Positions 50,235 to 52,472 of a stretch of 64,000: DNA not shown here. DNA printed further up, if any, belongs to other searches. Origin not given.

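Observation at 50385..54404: Gtr-type three-component module (GT-C-like membrane protein, GtrB-like, GtrA-like) with a methyltransferase wedged between GtrB and GtrA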

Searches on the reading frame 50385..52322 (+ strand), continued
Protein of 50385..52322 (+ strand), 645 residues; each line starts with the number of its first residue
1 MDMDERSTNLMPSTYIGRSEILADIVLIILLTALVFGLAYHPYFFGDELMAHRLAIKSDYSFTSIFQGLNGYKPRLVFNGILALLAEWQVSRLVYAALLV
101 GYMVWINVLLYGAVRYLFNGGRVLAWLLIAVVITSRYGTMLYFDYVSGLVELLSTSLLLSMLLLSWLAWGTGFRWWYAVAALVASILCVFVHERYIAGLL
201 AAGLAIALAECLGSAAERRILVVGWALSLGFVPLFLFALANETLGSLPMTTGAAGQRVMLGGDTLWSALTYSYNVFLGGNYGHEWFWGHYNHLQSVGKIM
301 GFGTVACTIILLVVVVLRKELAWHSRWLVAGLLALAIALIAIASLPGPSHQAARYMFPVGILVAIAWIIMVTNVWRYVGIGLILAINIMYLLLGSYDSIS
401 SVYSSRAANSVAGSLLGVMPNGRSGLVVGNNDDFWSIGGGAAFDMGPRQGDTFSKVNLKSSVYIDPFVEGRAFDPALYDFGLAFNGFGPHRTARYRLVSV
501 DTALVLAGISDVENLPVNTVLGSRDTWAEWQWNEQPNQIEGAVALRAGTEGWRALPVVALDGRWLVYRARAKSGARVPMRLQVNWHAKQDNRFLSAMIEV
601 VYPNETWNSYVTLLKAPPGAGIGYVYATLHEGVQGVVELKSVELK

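Call 55: find_encoding_contigs(protein=P0003, flank=10000, max_places=1)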
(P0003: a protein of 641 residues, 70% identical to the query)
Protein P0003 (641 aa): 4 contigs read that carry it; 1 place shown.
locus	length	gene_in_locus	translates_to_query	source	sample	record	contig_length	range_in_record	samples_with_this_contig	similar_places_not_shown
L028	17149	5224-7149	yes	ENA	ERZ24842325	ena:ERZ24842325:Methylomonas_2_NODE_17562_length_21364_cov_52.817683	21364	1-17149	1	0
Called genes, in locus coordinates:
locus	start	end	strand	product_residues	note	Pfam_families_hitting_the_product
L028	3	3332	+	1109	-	?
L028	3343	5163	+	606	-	-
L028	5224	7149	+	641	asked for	-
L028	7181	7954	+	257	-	PF00483:NTP_transferase, PF12804:NTP_transf_3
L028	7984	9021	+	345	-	PF01073:3Beta_HSD (weak), PF01370:Epimerase, PF04321:RmlD_sub_bind (weak), PF16363:GDP_Man_Dehyd, PF02719:Polysacc_synt_2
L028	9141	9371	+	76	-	-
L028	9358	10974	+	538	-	PF01041:DegT_DnrJ_EryC1, PF01212:Beta_elim_lyase (faint)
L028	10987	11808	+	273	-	PF00456:Transketolase_N, PF00676:E1_dh, PF13292:DXP_synthase_N (weak)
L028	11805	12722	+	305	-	PF02779:Transket_pyr, PF02780:Transketolase_C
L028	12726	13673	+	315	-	PF01370:Epimerase, PF16363:GDP_Man_Dehyd (weak)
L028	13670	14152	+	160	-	PF04138:GtrA_DPMS_TM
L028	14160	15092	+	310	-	PF00535:Glycos_transf_2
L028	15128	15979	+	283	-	PF01370:Epimerase, PF04321:RmlD_sub_bind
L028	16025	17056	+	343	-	PF01370:Epimerase, PF02719:Polysacc_synt_2, PF04321:RmlD_sub_bind (faint), PF16363:GDP_Man_Dehyd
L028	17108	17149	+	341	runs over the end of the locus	PF00288:GHMP_kinases_N, PF08544:GHMP_kinases_C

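Call 56: find_encoding_contigs(protein=P0007, flank=10000, max_places=1)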
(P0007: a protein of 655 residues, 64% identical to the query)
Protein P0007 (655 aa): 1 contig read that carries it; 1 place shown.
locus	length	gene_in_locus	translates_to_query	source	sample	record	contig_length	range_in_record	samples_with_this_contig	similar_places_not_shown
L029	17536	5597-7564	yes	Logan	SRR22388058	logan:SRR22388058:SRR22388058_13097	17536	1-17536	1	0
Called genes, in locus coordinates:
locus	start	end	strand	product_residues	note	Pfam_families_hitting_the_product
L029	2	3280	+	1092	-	?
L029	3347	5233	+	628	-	PF01209:Ubie_methyltran, PF13847:Methyltransf_31, PF08241:Methyltransf_11, PF08242:Methyltransf_12, PF13649:Methyltransf_25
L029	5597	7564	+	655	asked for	-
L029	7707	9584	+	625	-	-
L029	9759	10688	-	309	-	PF00535:Glycos_transf_2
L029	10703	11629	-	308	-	PF01370:Epimerase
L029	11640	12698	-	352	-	PF01073:3Beta_HSD (weak), PF01370:Epimerase, PF16363:GDP_Man_Dehyd, PF07993:NAD_binding_4 (weak)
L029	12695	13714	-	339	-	PF00682:HMGL-like, PF07836:DmpG_comm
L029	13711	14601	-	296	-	PF09290:AcetDehyd-dimer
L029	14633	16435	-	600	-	PF02776:TPP_enzyme_N, PF00205:TPP_enzyme_M, PF02775:TPP_enzyme_C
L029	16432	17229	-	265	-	PF03328:HpcH_HpaI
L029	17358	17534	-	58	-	?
